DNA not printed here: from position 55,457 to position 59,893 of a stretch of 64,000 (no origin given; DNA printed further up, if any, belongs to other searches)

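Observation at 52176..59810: Two tandem giant paralogs with ~0.7 kb of 85-90% identical 3' ends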

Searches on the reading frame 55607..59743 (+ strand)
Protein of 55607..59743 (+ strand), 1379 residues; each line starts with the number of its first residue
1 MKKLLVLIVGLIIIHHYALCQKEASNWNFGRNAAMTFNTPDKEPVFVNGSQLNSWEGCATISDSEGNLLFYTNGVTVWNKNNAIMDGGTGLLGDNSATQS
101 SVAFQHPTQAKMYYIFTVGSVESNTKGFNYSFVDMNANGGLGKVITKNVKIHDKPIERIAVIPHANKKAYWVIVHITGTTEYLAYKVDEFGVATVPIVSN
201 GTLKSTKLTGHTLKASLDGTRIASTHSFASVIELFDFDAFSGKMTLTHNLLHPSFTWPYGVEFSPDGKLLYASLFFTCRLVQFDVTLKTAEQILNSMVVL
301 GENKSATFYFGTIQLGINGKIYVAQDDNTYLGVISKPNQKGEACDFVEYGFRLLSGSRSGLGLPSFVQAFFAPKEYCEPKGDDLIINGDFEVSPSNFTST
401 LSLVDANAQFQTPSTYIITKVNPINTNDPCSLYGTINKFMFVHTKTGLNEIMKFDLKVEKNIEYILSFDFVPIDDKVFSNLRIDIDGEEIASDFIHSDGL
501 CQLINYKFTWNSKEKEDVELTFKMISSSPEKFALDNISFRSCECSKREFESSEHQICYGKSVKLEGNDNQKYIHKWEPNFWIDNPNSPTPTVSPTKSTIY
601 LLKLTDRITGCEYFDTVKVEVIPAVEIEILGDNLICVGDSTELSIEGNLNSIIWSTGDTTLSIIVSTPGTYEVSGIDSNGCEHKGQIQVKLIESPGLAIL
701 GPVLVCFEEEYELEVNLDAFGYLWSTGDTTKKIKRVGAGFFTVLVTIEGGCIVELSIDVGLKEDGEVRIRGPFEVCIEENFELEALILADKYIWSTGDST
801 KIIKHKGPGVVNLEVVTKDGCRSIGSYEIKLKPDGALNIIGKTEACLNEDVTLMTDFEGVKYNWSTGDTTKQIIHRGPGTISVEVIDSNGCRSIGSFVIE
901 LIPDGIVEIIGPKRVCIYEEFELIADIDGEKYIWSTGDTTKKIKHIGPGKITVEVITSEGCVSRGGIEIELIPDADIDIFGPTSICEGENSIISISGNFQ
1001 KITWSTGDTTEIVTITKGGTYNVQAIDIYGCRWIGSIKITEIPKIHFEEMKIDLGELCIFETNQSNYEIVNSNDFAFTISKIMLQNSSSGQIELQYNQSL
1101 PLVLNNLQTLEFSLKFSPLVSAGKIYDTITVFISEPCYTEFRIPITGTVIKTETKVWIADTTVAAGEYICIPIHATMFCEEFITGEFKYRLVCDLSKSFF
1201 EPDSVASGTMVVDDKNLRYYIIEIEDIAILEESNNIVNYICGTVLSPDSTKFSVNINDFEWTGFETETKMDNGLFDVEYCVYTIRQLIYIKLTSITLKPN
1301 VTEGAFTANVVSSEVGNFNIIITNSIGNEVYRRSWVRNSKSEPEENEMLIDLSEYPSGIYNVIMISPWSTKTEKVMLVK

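Call 4: search_protein_families(library=pfam, proteins=[window:55607-59743:+], max_evalue=0.01)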
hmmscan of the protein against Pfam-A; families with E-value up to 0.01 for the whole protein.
window:55607-59743:+ (1379 aa): 4 families
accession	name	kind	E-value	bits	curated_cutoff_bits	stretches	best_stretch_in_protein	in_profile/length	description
PF18962.6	Por_Secre_tail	-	6.4e-05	23.6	27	1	1299-1375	3-73/75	Secretion system C-terminal sorting domain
PF19408.5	PKD_6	-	0.00015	22.5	25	0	768-817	7-59/82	PKD-like domain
PF19081.6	Ig_7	-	0.00081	20.1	27.3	0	842-884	9-52/84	Ig-like domain CHU_C associated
PF07610.17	DUF1573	-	0.003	18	26.1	0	1045-1148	1-97/98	Protein of unknown function (DUF1573)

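Call 5: search_protein_families(library=ncbifam, proteins=[window:55607-59743:+], max_evalue=0.01)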
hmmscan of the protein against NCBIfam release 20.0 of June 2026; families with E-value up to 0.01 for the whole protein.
window:55607-59743:+ (1379 aa): 1 family
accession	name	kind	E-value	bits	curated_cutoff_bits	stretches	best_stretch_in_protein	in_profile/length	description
NF050085.1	LIC10280_fam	exception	0.0074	16.6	100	0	669-691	3-25/85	LIC10280 family protein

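Call 11: find_homologous_proteins(query=window:55607-59743:+, max_evalue=0.00001)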
Query window:55607-59743:+ (1379 aa): 959 proteins with E <= 0.00001 among 8000 candidates; the best 120 are listed.
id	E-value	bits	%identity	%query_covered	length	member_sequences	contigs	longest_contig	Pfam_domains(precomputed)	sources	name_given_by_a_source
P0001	0.0e+0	3159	100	100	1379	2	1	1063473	-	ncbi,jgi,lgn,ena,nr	ncbi:MAG: hypothetical protein CVV22_02195 [Ignavibacteriae bacterium HGW-Ignavibacteriae-1]|jgi:hyp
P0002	0.0e+0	1465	55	56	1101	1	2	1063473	-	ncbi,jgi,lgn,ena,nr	ncbi:MAG: hypothetical protein CVV22_02190 [Ignavibacteriae bacterium HGW-Ignavibacteriae-1]|jgi:hyp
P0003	0.0e+0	1367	57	55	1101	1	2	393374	-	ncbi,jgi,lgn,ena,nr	ncbi:MAG: hypothetical protein KGZ71_04315 [Desulfobulbaceae bacterium]|nr:hypothetical protein [Des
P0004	0.0e+0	1050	46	62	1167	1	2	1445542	-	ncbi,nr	ncbi:MAG: hypothetical protein KIT33_11745 [Candidatus Kapabacteria bacterium]|nr:hypothetical prote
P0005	0.0e+0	1033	36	75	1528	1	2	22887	-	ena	-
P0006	1.9e-287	975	42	60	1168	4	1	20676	-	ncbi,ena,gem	ncbi:MAG: hypothetical protein WCZ17_01315 [Candidatus Kapaibacterium sp.]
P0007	3.4e-269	914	44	59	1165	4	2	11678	PF18962.8,PF19081.7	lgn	-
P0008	2.8e-193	663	36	32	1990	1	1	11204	PF25174.2,PF24814.2,PF26689.1,PF23381.2,PF21029.4,PF23414.2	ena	-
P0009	1.4e-181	624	37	28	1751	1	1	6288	PF25174.2,PF13585.13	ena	-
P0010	1.1e-157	545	42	25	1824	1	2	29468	PF10282.16,PF00801.27,PF13585.13,PF19081.7,PF18911.7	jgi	jgi:gliding motility-associated-like protein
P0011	1.4e-157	545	42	50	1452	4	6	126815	PF13895.13,PF15780.12,PF18962.8,PF02018.24,PF12371.15,PF22544.3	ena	-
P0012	2.6e-155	537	45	47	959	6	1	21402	PF18483.9,PF18962.8,PF00139.27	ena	-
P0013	5.4e-155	536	39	27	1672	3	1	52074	PF13895.13,PF13585.13,PF19081.7,PF22078.2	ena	-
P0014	2.3e-150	521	47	39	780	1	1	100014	PF18962.8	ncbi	-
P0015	4.9e-140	486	31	64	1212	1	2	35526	PF13895.13,PF19081.7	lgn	-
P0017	6.8e-129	449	28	35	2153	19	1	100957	PF26766.1,PF00801.27,PF13585.13,PF25942.1,PF24312.2,PF08329.17,PF06832.19,PF04862.19,PF18911.7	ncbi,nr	ncbi:MAG: choice-of-anchor L domain-containing protein [Bacteroidetes bacterium]|nr:choice-of-anchor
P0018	1.5e-127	445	39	28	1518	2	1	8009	PF13895.13,PF13585.13,PF19081.7,PF22078.2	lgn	-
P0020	3.2e-125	437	26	81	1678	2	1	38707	PF13585.13,PF19081.7,PF18911.7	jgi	-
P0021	1.5e-123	432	37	26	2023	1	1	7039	PF13585.13,PF26550.2,PF06739.18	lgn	-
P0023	1.2e-120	422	38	27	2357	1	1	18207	PF13573.13,PF13585.13,PF18962.8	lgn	-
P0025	1.4e-119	419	27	76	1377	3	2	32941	PF13895.13,PF13585.13,PF19081.7,PF22078.2,PF18911.7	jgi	jgi:gliding motility-associated-like protein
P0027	1.7e-118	415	28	75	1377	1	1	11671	PF13585.13,PF19081.7,PF22078.2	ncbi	-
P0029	1.9e-116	408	37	26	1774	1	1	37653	PF00754.32,PF13585.13,PF25942.1,PF19081.7,PF04862.19,PF18911.7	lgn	-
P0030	9.2e-113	396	30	64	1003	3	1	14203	PF00801.27,PF13585.13,PF19081.7,PF18911.7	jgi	jgi:gliding motility-associated-like protein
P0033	2.4e-109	385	39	27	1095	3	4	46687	PF13585.13,PF19081.7,PF22078.2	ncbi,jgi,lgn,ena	-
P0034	6.2e-109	383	26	77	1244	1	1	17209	PF00801.27,PF13585.13,PF25942.1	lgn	-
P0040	4.6e-106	374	28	78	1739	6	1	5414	PF00801.27,PF13585.13,PF19081.7,PF18911.7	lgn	-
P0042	3.9e-104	367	41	27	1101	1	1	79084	PF13585.13,PF19081.7,PF18911.7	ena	-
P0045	1.1e-101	359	26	75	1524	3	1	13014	PF13585.13,PF25942.1,PF20843.5,PF22091.3,PF19081.7,PF22078.2,PF18911.7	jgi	jgi:gliding motility-associated-like protein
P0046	2.2e-101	358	27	75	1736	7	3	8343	PF00801.27,PF13585.13,PF19081.7,PF18911.7,PF00630.26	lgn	-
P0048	2.7e-99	351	39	23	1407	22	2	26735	PF00801.27,PF13585.13,PF14460.12,PF19081.7,PF18911.7,PF00630.26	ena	-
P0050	5.5e-98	347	41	28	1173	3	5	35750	PF00801.27,PF13585.13,PF18224.7,PF19081.7,PF18911.7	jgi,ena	-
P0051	7.1e-97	343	31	52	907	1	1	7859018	PF00801.27,PF13585.13,PF19081.7,PF18911.7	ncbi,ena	-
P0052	6.7e-96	340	38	27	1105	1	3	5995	PF13585.13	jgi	-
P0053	2.5e-95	338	33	31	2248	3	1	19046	PF00801.27,PF13573.13,PF13585.13,PF06832.19,PF18911.7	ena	-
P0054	1.4e-94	336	39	27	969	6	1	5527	PF10282.16,PF13585.13,PF19081.7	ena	-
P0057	1.9e-93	332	40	26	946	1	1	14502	PF10282.16,PF13585.13,PF19081.7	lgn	-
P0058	2.4e-93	332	40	26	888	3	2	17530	PF13585.13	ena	-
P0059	3.0e-93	331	40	26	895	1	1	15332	PF00801.27,PF13585.13,PF19081.7,PF08450.19,PF18911.7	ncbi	ncbi:MAG: gliding motility-associated C-terminal domain-containing protein [Bacteroidota bacterium]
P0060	3.1e-93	331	33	30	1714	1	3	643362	PF00801.27,PF13585.13,PF19081.7,PF18911.7,PF18573.8,PF00630.26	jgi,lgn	jgi:gliding motility-associated-like protein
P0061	8.2e-93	330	42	26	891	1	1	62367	PF13585.13,PF18911.7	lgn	-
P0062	1.0e-92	330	30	52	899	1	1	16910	PF00801.27,PF13585.13,PF19081.7,PF18911.7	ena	-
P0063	1.9e-92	329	28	65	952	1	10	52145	PF13585.13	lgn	-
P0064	1.4e-91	326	28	70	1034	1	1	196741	PF13585.13,PF18911.7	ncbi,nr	ncbi:MAG: gliding motility-associated C-terminal domain-containing protein [Bacteroidetes bacterium]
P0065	1.5e-91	326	27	78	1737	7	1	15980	PF00801.27,PF13585.13,PF19081.7,PF18911.7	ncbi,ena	-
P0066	2.0e-91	325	38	28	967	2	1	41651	PF13585.13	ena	-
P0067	4.8e-91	324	27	60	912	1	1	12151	PF00801.27,PF13585.13,PF19081.7,PF18911.7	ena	-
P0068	1.5e-90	322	39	27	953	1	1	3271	PF13585.13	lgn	-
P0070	4.9e-90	321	37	26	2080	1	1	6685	PF22352.3,PF00801.27,PF13573.13,PF13585.13,PF18911.7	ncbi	-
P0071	8.3e-90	320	28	66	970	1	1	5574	PF10282.16,PF13585.13,PF19081.7,PF18911.7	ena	-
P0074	8.1e-89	317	39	26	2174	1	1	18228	PF07495.20,PF00801.27,PF13573.13,PF13585.13,PF08329.17,PF06832.19,PF18911.7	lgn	-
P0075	5.9e-88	314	30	57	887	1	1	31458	PF13585.13,PF18911.7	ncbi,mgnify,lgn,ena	mgnify:CR=1 FL=1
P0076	1.5e-87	313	30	55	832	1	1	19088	PF00801.27,PF13585.13,PF19081.7,PF18911.7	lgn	-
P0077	2.7e-87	312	30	53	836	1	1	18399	PF00801.27,PF13585.13,PF18911.7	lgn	-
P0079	6.8e-87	310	40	24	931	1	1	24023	PF00801.27,PF13585.13,PF19081.7,PF18911.7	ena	-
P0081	2.3e-85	305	40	26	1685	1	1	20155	PF13573.13,PF13585.13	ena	-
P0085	5.9e-84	301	30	55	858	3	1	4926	PF23623.2,PF00801.27,PF13585.13,PF19081.7,PF22078.2,PF18911.7,PF00630.26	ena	-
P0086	6.3e-84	300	27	60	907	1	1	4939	PF13585.13,PF18911.7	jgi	jgi:gliding motility-associated-like protein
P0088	1.2e-83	300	31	56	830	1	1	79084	PF13585.13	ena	-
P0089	4.2e-83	298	41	27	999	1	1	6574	PF13585.13,PF19081.7,PF18911.7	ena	-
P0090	4.9e-83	298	38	27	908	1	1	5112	PF13585.13,PF19081.7,PF18911.7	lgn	-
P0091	5.0e-83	297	38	27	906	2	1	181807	PF13585.13,PF18911.7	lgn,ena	-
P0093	1.4e-82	296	34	26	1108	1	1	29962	PF13585.13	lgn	-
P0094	1.5e-82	296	29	54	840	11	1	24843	PF00801.27,PF13585.13,PF19081.7,PF18911.7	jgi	jgi:gliding motility-associated-like protein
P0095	2.7e-82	295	29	65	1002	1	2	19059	PF00801.27,PF13585.13,PF18911.7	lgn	-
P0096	6.6e-82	294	37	30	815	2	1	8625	PF00801.27,PF13585.13,PF18911.7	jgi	-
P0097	6.8e-82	294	30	54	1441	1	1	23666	PF00801.27,PF13573.13,PF13585.13,PF19081.7,PF18911.7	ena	-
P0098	1.1e-81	293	30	60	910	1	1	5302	PF13585.13,PF18224.7,PF18911.7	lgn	-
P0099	3.5e-81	291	36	26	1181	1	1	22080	PF00801.27,PF18981.7,PF13585.13,PF19081.7,PF18911.7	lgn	-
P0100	5.2e-81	291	40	27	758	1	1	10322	PF13585.13,PF18911.7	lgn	-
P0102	7.1e-81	290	35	28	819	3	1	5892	PF13585.13,PF18911.7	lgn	-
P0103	8.8e-81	290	29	54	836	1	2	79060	PF13585.13,PF18911.7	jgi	jgi:gliding motility-associated-like protein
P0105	3.0e-80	288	37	29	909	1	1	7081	PF13585.13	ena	-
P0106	3.0e-80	288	26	77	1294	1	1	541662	PF13585.13,PF18911.7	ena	-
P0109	1.2e-79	286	36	27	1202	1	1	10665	PF13585.13,PF19081.7,PF18911.7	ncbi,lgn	ncbi:MAG: gliding motility-associated C-terminal domain-containing protein [Chitinophagales bacteriu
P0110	1.3e-79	286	29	62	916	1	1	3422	PF00801.27,PF13585.13,PF18911.7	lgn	-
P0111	1.6e-79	286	36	26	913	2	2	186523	PF00801.27,PF13585.13,PF18911.7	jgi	jgi:gliding motility-associated-like protein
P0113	2.4e-79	285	40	25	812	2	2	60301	PF10282.16,PF00801.27,PF13585.13,PF18911.7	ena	-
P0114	2.4e-79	285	41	26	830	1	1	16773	PF13585.13,PF19081.7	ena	-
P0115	2.7e-79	285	37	27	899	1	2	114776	PF13585.13,PF18911.7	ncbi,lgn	-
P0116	1.9e-78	282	37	27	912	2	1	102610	PF13585.13,PF18911.7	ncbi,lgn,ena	-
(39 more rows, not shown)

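Call 12: find_encoding_contigs(protein=P0003, flank=10000, max_places=4)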
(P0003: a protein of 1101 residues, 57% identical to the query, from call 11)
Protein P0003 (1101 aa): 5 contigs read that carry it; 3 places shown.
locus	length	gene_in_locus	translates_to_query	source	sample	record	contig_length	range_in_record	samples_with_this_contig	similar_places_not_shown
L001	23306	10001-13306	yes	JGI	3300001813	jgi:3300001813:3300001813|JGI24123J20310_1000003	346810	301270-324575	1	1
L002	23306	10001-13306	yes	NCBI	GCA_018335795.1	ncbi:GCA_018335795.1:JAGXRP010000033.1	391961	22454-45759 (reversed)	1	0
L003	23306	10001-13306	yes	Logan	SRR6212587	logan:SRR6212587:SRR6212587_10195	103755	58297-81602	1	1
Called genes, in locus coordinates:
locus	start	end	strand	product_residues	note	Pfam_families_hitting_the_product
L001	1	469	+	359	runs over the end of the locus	PF04245:NA37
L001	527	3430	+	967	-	PF02463:SMC_N (faint), PF03193:RsgA_GTPase (faint), PF13191:AAA_16 (faint), PF13555:AAA_29 (faint), PF20703:nSTAND1 (faint), PF00005:ABC_tran (faint), PF17760:UvrA_inter, PF17755:UvrA_DNA-bind, +1 more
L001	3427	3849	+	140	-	-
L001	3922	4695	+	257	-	PF01012:ETF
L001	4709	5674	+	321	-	PF01012:ETF, PF00766:ETF_alpha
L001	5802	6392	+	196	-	PF02577:BFN_dom, PF02151:UVR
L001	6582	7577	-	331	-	PF13280:WYL (weak)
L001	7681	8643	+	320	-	PF01135:PCMT (faint), PF05575:V_cholerae_RfbT (faint), PF05050:Methyltransf_21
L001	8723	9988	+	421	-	PF13620:CarboxypepD_reg, PF13715:CarbopepD_reg_2 (weak), PF13385:Laminin_G_3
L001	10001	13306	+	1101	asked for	-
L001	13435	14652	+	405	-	PF01740:STAS, PF13466:STAS_2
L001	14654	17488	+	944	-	PF02653:BPD_transp_2, PF04392:ABC_sub_bind, PF13407:Peripla_BP_4, PF04392:ABC_sub_bind, PF13458:Peripla_BP_6 (weak)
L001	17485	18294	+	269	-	PF13476:AAA_23 (weak), PF13555:AAA_29 (weak), PF02463:SMC_N, PF00005:ABC_tran, PF09818:ABC_ATPase (faint), PF13175:AAA_15 (faint), PF13304:AAA_21 (faint)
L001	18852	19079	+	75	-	-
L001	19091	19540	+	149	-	PF13420:Acetyltransf_4, PF13527:Acetyltransf_9 (weak), PF13673:Acetyltransf_10, PF00583:Acetyltransf_1, PF13508:Acetyltransf_7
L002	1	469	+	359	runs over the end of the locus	PF04245:NA37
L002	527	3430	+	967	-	PF02463:SMC_N (faint), PF03193:RsgA_GTPase (faint), PF13191:AAA_16 (faint), PF13555:AAA_29 (faint), PF20703:nSTAND1 (faint), PF00005:ABC_tran (faint), PF17760:UvrA_inter, PF17755:UvrA_DNA-bind, +1 more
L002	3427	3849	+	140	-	-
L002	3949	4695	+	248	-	PF01012:ETF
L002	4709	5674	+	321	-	PF01012:ETF, PF00766:ETF_alpha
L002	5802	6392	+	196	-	PF02577:BFN_dom, PF02151:UVR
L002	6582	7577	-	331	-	PF13280:WYL (weak)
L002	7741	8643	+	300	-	PF01135:PCMT (faint), PF05575:V_cholerae_RfbT (faint), PF05050:Methyltransf_21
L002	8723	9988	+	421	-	PF13620:CarboxypepD_reg, PF13715:CarbopepD_reg_2 (weak), PF13385:Laminin_G_3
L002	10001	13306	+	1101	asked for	-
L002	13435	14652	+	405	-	PF01740:STAS, PF13466:STAS_2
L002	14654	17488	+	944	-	PF02653:BPD_transp_2, PF04392:ABC_sub_bind, PF13407:Peripla_BP_4, PF04392:ABC_sub_bind, PF13458:Peripla_BP_6 (weak)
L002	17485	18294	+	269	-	PF13476:AAA_23 (weak), PF13555:AAA_29 (weak), PF02463:SMC_N, PF00005:ABC_tran, PF09818:ABC_ATPase (faint), PF13175:AAA_15 (faint), PF13304:AAA_21 (faint)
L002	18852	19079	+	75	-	-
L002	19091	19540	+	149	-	PF13420:Acetyltransf_4, PF13527:Acetyltransf_9 (weak), PF13673:Acetyltransf_10, PF00583:Acetyltransf_1, PF13508:Acetyltransf_7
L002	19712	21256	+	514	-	PF00583:Acetyltransf_1 (weak), PF00795:CN_hydrolase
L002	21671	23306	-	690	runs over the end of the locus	-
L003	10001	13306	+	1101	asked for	-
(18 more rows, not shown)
